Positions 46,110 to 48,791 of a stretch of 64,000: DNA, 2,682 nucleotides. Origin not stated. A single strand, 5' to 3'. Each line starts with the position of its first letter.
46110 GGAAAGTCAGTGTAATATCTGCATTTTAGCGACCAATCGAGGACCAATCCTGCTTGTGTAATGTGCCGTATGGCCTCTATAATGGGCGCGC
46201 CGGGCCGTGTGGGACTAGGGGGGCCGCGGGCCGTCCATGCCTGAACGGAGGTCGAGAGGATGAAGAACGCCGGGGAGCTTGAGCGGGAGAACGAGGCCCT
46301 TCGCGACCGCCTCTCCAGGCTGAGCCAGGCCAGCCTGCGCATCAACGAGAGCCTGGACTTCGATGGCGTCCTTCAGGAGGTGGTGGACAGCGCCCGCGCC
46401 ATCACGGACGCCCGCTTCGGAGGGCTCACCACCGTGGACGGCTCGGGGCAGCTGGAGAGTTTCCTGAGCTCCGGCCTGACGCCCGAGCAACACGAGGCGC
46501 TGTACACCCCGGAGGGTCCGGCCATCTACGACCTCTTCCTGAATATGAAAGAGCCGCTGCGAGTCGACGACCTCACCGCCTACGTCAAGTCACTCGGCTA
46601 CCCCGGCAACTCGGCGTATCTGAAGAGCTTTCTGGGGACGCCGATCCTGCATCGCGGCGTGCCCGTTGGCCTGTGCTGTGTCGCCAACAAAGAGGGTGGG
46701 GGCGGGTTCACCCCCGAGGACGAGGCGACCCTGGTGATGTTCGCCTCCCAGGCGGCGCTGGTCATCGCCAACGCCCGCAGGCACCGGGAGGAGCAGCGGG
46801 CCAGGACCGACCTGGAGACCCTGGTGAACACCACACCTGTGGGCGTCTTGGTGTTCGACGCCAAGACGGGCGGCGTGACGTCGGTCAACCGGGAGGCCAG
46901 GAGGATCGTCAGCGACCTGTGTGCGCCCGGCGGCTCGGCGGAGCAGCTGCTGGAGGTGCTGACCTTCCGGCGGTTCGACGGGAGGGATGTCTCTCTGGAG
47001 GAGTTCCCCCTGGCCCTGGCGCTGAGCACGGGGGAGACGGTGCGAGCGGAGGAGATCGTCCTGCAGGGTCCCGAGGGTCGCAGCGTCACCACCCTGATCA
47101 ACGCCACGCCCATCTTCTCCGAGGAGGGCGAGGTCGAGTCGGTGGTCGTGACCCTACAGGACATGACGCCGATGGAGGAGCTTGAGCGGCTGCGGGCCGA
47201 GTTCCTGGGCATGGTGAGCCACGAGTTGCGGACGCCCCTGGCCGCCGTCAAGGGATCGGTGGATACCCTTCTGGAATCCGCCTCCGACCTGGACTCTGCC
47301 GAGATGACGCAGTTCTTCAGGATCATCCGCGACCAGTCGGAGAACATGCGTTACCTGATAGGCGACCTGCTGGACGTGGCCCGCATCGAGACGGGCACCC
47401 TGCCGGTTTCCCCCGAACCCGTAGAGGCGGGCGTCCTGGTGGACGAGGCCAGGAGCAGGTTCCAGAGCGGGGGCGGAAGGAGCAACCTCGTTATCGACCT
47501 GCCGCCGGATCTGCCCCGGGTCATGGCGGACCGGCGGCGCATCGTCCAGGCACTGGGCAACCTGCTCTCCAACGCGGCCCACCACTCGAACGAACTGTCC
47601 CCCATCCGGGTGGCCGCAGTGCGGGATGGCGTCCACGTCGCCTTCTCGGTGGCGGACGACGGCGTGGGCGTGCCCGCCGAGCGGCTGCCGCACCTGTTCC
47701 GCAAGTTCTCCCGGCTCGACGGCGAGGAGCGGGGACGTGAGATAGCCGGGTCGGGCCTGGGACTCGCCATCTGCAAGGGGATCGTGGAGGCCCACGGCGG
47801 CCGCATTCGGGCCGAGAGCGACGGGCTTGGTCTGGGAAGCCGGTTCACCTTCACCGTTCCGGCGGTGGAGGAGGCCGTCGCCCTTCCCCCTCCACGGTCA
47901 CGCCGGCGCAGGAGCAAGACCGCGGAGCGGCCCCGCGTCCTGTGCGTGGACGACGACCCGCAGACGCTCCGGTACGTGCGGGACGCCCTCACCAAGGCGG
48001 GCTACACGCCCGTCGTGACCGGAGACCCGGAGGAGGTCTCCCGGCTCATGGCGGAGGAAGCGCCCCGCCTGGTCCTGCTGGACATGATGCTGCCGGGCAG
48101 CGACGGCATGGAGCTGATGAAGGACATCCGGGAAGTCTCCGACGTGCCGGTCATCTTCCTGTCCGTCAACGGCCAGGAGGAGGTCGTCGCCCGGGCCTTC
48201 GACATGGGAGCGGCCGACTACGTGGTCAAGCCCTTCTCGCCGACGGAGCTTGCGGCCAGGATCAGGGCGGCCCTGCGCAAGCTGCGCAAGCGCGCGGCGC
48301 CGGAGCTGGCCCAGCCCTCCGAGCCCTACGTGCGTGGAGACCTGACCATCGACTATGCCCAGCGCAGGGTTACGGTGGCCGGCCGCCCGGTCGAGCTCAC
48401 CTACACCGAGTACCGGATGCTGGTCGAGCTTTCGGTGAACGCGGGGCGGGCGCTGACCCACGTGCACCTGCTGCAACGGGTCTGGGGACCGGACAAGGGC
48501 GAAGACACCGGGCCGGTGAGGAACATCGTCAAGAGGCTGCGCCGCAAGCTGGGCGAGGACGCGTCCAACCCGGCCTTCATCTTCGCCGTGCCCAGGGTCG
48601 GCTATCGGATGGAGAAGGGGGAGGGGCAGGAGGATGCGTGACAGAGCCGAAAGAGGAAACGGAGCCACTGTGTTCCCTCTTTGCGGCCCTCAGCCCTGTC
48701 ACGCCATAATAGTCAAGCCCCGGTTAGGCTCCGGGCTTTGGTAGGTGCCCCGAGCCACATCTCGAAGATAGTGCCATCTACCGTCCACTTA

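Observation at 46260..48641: Complete two-component system in one cytoplasmic polypeptide (GAF-PAS-HisKA-HATPase-REC-OmpR wHTH), divergent from the giant genes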

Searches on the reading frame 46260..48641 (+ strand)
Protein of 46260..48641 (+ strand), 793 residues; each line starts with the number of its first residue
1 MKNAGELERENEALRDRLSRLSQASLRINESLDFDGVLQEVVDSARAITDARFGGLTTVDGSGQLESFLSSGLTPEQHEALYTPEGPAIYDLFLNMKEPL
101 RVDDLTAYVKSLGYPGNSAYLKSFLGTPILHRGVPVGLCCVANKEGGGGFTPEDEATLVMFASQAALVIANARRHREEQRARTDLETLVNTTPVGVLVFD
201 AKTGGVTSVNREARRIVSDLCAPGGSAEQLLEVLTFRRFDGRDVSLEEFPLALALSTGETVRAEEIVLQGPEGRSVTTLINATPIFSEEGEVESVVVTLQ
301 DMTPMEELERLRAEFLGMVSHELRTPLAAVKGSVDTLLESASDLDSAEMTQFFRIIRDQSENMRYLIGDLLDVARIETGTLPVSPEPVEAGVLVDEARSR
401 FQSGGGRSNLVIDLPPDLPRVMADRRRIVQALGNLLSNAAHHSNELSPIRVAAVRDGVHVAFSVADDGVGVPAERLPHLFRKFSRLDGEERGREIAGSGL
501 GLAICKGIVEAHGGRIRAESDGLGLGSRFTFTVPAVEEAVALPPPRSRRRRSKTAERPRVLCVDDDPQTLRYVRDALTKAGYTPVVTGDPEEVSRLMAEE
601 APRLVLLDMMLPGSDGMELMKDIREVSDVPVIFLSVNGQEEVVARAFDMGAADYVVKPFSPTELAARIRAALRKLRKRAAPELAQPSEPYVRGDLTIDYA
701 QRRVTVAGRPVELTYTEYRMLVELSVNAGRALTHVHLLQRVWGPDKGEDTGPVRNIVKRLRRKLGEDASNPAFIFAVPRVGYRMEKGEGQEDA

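Call 3: search_protein_families(library=pfam, proteins=[window:46260-48638:+], max_evalue=0.01)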
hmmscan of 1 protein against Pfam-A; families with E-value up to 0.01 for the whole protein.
window:46260-48638:+ (793 aa): 11 families
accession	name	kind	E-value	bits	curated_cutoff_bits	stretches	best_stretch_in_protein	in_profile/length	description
PF00072.30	Response_reg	-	6.1e-26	91.2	30.2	1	560-669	1-111/111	Response regulator receiver domain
PF02518.31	HATPase_c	-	7.3e-26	91.2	26.4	1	424-535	2-109/111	Histidine kinase-, DNA gyrase B-, and HSP90-like ATPase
PF00486.34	Trans_reg_C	-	1.9e-16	60.3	26.2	1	708-784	1-77/77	Transcriptional regulatory protein, C terminal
PF00512.31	HisKA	-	2.1e-16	60.2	26.9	1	312-379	2-66/66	His Kinase A (phospho-acceptor) domain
PF13185.12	GAF_2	-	6.1e-14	52.8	28.6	1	32-169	2-135/136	GAF domain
PF01590.32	GAF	-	4e-12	47.2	22.4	1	34-169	2-133/133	GAF domain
PF00989.32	PAS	-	6.4e-08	33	22.6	1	184-302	2-113/113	PAS fold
PF13426.13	PAS_9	-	1.5e-05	25.6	27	1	195-303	3-102/103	PAS domain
PF08448.16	PAS_4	-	1.7e-05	25.4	23.1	1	191-303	3-106/110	PAS fold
PF13581.12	HATPase_c_2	-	5.1e-05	23.7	27.4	1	424-512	28-112/127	Histidine kinase-like ATPase domain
PF13188.13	PAS_8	-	0.00022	21.4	21.8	1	185-242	3-58/65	PAS domain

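Call 4: search_protein_families(library=ncbifam, proteins=[window:46260-48638:+], max_evalue=0.01)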
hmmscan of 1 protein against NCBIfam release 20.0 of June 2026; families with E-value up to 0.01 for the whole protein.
window:46260-48638:+ (793 aa): 165 families (the best 25 are shown)
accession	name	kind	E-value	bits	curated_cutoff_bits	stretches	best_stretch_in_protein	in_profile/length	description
NF046044.1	PnpS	equivalog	9.1e-62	209.3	400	1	172-534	44-390/390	two-component system histidine kinase PnpS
TIGR02966.1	phoR_proteo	equivalog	2.8e-55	187.7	334.2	1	262-532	69-332/333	phosphate regulon sensor histidine kinase PhoR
TIGR02956.1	TMAO_torS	equivalog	2.4e-53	181.5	676.5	1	306-681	458-830/967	TMAO reductase system sensor histidine kinase/response regulator TorS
NF033092.0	HK_WalK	equivalog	7.2e-53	180.1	725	1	174-534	251-593/594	cell wall metabolism sensor histidine kinase WalK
NF041880.1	EPS_EpsF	equivalog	2.8e-52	177.8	900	2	240-533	195-491/492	response regulator EpsF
NF040689.1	MtrAB_MtrA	equivalog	1.5e-49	168.3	300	1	560-784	1-218/219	MtrAB system response regulator MtrA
NF045944.1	ResRegRpaBCyano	equivalog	2.9e-47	161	330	1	561-785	1-228/229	response regulator transcription factor RpaB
NF041733.1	resp_reg_CseB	equivalog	1.7e-45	155.2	350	1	559-768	2-215/228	two-component system response regulator CseB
TIGR02154.1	PhoB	equivalog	1.9e-44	151.7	296.2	1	558-784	3-225/226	phosphate regulon transcriptional regulator PhoB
NF040534.1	resp_reg_YycF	equivalog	8.9e-44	149.5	340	1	559-785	2-228/231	response regulator YycF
NF006800.0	PRK09303.1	equivalog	3.2e-43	148.1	342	1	310-537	149-379/383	histidine kinase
NF038297.2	hybrid_HK_HrmK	equivalog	3.6e-41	141.5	725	1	306-665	229-601/607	hybrid histidine kinase/response regulator HrmK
NF047465.1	hybrid_HK_LvrA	exception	5.8e-41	140.4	1200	2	306-534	196-817/819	hybrid histidine kinase/response regulator LvrA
NF007820.0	PRK10529.1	equivalog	2.1e-40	138.5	325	1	559-784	3-223/225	two-component system response regulator KdpE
NF040691.1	MtrAB_MtrB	equivalog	1.7e-39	136.2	450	1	302-539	261-496/507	MtrAB system histidine kinase MtrB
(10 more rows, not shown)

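Call 6: find_homologous_proteins(query=window:46260-48638:+, max_evalue=1e-10)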
Query window:46260-48638:+ (793 aa): 8000 proteins with E <= 1e-10 among 8000 candidates; the best 120 are listed.
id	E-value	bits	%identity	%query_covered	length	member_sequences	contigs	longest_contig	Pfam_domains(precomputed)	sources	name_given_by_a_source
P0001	0.0e+0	1654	96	100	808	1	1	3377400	PF13185.13,PF01590.33,PF02518.32,PF00486.35,PF00512.32,PF00989.32,PF00072.31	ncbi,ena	-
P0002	0.0e+0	1652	96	100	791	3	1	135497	PF13185.13,PF01590.33,PF02518.32,PF00486.35,PF00512.32,PF00989.32,PF00072.31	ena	-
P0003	0.0e+0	1652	96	99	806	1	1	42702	PF13426.14,PF13185.13,PF01590.33,PF02518.32,PF00486.35,PF00512.32,PF00989.32,PF00072.31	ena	-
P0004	0.0e+0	1647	95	100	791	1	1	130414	PF13185.13,PF01590.33,PF02518.32,PF00486.35,PF00512.32,PF00989.32,PF00072.31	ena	-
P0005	0.0e+0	1643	96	100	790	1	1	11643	PF13426.14,PF13185.13,PF01590.33,PF02518.32,PF00486.35,PF00512.32,PF00989.32,PF00072.31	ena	-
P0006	0.0e+0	1643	96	100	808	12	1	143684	PF13185.13,PF01590.33,PF02518.32,PF00486.35,PF00512.32,PF00989.32,PF00072.31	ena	-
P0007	0.0e+0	1641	96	99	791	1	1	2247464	PF13426.14,PF13185.13,PF01590.33,PF02518.32,PF00486.35,PF00512.32,PF00989.32,PF00072.31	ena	-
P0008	0.0e+0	1640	95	100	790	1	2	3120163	PF13185.13,PF01590.33,PF02518.32,PF00486.35,PF00512.32,PF00989.32,PF00072.31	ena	-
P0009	0.0e+0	1636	94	99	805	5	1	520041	PF13185.13,PF01590.33,PF02518.32,PF00486.35,PF00512.32,PF00989.32,PF00072.31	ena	-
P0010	0.0e+0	1634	95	100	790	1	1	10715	PF13185.13,PF01590.33,PF02518.32,PF00486.35,PF00512.32,PF00989.32,PF00072.31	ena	-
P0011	0.0e+0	1630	95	100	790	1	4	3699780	PF13426.14,PF13185.13,PF01590.33,PF02518.32,PF00486.35,PF00512.32,PF00989.32,PF00072.31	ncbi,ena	-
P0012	0.0e+0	1627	94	100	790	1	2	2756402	PF13426.14,PF13185.13,PF01590.33,PF02518.32,PF00486.35,PF00512.32,PF00989.32,PF00072.31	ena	-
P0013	0.0e+0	1625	94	100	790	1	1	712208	PF13426.14,PF13185.13,PF01590.33,PF02518.32,PF00486.35,PF00512.32,PF00989.32,PF00072.31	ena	-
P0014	0.0e+0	1623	94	100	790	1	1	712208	PF13185.13,PF01590.33,PF02518.32,PF00486.35,PF00512.32,PF00989.32,PF00072.31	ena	-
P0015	0.0e+0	1613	94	100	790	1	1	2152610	PF13185.13,PF01590.33,PF02518.32,PF00486.35,PF00512.32,PF00989.32,PF00072.31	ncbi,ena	-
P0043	0.0e+0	1439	85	100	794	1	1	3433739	PF13426.14,PF13185.13,PF01590.33,PF02518.32,PF00486.35,PF00512.32,PF00989.32,PF00072.31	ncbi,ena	-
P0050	0.0e+0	1435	85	99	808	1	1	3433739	PF13426.14,PF13185.13,PF01590.33,PF02518.32,PF00486.35,PF00512.32,PF00989.32,PF00072.31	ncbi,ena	-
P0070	0.0e+0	1417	84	100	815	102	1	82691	PF13185.13,PF01590.33,PF13581.13,PF02518.32,PF00486.35,PF00512.32,PF00989.32,PF00072.31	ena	-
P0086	0.0e+0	1365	81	100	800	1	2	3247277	PF13185.13,PF01590.33,PF02518.32,PF00486.35,PF00512.32,PF00989.32,PF00072.31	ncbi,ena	-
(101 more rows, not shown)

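Call 7: find_related_loci(query=window:46260-48638:+, collection=genome_contigs, flank=10000)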
Query window:46260-48638:+ (793 aa) in genome_contigs; peptide patterns used: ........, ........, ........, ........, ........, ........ (x = any residue, [..] = any of these).
111 stretches matched a pattern; 61 encode a relative of the query (tblastn E <= 1e-3); 54 distinct loci.
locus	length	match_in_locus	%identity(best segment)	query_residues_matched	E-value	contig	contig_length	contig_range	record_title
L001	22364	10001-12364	96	1-791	0e+0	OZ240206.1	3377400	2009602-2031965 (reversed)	MAG: Dehalococcoidia bacterium isolate 2e453fae-0281-4c22-a0b3-57af5dde5db4 genome assembly, chromosome: 1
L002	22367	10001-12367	86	1-788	0e+0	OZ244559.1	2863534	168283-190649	MAG: Dehalococcoidia bacterium isolate 59ee8d7c-4f04-4942-b4cb-4e6b98ad6235 genome assembly, chromosome: 1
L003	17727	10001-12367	86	1-788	0e+0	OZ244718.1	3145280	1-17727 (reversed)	MAG: Dehalococcoidia bacterium isolate 64a180b2-7017-4824-b5be-e5f766f304e8 genome assembly, chromosome: 1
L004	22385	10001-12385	83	1-791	0e+0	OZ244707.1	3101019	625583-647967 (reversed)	MAG: Dehalococcoidia bacterium isolate ff215481-6181-4eb5-bab1-de6adcd508a5 genome assembly, chromosome: 1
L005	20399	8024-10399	85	1-788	0e+0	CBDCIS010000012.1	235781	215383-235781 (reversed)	MAG: Dehalococcoidia bacterium isolate 8e13df92-f4f3-4e34-85da-b913360e8956 genome assembly, contig: contig_12, whole ge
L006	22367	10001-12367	86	1-788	0e+0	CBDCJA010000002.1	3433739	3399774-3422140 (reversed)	MAG: Dehalococcoidia bacterium isolate 74759a26-e43e-47b4-bd7b-8cfaae66933d genome assembly, contig: contig_2, whole gen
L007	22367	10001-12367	85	1-788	0e+0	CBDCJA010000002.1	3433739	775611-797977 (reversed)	MAG: Dehalococcoidia bacterium isolate 74759a26-e43e-47b4-bd7b-8cfaae66933d genome assembly, contig: contig_2, whole gen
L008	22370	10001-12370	78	1-789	0e+0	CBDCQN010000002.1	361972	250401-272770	MAG: Dehalococcoidia bacterium isolate 997938ad-5f2c-4502-9bad-db81906396c3 genome assembly, contig: contig_2, whole gen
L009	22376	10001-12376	73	1-791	0e+0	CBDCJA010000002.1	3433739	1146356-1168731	MAG: Dehalococcoidia bacterium isolate 74759a26-e43e-47b4-bd7b-8cfaae66933d genome assembly, contig: contig_2, whole gen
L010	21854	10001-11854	91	174-791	0e+0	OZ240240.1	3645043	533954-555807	MAG: Dehalococcoidia bacterium isolate 9fa25b9b-25de-44f7-936b-2c4815794ad0 genome assembly, chromosome: 1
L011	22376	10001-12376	68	1-791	0e+0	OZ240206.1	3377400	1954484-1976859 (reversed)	MAG: Dehalococcoidia bacterium isolate 2e453fae-0281-4c22-a0b3-57af5dde5db4 genome assembly, chromosome: 1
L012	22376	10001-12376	68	1-788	0e+0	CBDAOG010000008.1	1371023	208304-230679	MAG: Dehalococcoidia bacterium isolate 0aa05121-dee9-464a-b52f-06bcf9350706 genome assembly, contig: contig_8, whole gen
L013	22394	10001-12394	68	1-791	0e+0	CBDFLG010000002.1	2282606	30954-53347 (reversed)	MAG: Dehalococcoidia bacterium isolate efce6ea5-ba2a-426c-ac69-3e93deb07a8c genome assembly, contig: contig_2, whole gen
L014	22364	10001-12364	68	1-787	0e+0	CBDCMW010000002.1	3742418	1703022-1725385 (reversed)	MAG: Candidatus Aldehydirespirator sp. isolate e2a2a1f8-459e-4046-a8a7-43a5ecbda485 genome assembly, contig: contig_2, w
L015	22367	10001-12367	70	1-788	0e+0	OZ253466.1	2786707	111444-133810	MAG: Dehalococcoidia bacterium isolate 7f7fcc17-106b-4c1d-a8d7-7cf201ad70ef genome assembly, chromosome: 1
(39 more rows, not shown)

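Call 8: list_cluster_members(proteins=[window:46260-48638:+, P0001, P0011, P0043, P0050, P0086])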
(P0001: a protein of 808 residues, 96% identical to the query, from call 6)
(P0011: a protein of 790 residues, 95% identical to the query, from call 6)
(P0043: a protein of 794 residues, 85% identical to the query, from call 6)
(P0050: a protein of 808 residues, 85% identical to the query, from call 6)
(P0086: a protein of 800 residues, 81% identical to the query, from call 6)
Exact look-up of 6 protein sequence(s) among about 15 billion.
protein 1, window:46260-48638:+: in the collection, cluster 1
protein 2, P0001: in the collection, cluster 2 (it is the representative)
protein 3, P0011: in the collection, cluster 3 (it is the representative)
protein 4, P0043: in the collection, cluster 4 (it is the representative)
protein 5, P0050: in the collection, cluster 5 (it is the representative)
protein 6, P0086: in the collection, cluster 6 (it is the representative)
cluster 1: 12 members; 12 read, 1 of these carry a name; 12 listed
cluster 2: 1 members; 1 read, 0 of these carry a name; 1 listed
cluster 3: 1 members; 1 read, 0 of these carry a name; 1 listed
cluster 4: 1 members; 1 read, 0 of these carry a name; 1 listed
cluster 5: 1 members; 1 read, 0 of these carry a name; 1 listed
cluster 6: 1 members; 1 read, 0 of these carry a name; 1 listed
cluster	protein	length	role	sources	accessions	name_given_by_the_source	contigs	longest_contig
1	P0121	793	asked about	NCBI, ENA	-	-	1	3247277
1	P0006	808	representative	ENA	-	-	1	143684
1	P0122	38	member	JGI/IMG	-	alkylhydroperoxidase family enzyme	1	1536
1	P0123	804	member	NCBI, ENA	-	-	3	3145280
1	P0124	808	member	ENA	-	-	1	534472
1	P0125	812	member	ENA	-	-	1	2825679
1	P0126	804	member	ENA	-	-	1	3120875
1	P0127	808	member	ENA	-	-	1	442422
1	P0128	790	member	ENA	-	-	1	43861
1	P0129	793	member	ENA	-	-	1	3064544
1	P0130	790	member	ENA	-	-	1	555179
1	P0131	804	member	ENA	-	-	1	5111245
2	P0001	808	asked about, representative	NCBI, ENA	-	-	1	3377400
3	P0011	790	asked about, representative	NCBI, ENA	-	-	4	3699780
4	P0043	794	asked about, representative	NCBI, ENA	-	-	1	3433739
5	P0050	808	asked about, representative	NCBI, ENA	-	-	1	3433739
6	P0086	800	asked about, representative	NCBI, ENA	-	-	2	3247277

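Call 26: find_encoding_contigs(protein=window:46260-48641:+, flank=10000, max_places=4)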
Protein window:46260-48641:+ (793 aa): no gene with exactly this product is on record in the collection.

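Call 28: find_encoding_contigs(protein=P0086, flank=10000, max_places=3)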
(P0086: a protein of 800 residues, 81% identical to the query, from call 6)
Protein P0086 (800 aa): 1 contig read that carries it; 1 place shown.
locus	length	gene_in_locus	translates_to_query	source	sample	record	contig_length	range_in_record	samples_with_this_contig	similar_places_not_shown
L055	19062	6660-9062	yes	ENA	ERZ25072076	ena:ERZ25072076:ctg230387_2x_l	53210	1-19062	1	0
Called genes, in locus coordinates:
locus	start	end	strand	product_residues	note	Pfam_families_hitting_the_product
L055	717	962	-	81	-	PF13560:HTH_31 (weak), PF13384:HTH_23 (weak)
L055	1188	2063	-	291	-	PF00041:fn3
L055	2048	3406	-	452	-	-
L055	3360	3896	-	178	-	-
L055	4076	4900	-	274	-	-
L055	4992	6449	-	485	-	-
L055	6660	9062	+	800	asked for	PF01590:GAF, PF13185:GAF_2, PF00989:PAS (faint), PF00512:HisKA, PF02518:HATPase_c, PF00072:Response_reg, PF00486:Trans_reg_C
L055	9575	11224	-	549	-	PF13545:HTH_Crp_2 (faint), PF13814:Replic_Relax (faint)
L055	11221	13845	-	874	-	PF10412:TrwB_AAD_bind (faint)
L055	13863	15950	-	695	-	PF19044:P-loop_TraG, PF01935:DUF87 (weak), PF12846:AAA_10 (weak)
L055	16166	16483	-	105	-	PF18895:T4SS_pilin (weak)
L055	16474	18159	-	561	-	-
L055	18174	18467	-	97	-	PF18895:T4SS_pilin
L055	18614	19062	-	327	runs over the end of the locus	PF19590:TrbL_3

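Call 40: search_protein_representatives(protein=window:46260-48638:+)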
Query: 793 residues. Proteins with E-value up to 0.001 (for the whole library): 1776829; up to 1e-10: 1046824; up to 1e-30: 148938. The best 150 are listed.
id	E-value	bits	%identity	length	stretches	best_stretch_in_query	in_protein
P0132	0.0e+00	1060.8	66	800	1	2-791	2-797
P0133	3.0e-296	1001.5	63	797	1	1-786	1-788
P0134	1.5e-290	982.6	62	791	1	2-788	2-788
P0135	2.9e-283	958.6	53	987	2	12-788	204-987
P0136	8.7e-276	933.8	59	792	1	12-786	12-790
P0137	5.9e-240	815.4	52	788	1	3-786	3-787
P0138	1.1e-237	807.8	54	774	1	3-784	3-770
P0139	3.7e-237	806.1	55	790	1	6-786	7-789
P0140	1.0e-227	774.9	54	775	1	7-785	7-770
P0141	1.6e-227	774.3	51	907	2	62-786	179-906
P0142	1.6e-227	774.2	53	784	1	5-784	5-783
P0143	6.4e-224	762.4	54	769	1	5-787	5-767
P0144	4.0e-223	759.7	53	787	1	21-789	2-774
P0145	5.1e-220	749.5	49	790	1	3-788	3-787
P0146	4.3e-217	739.8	50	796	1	4-785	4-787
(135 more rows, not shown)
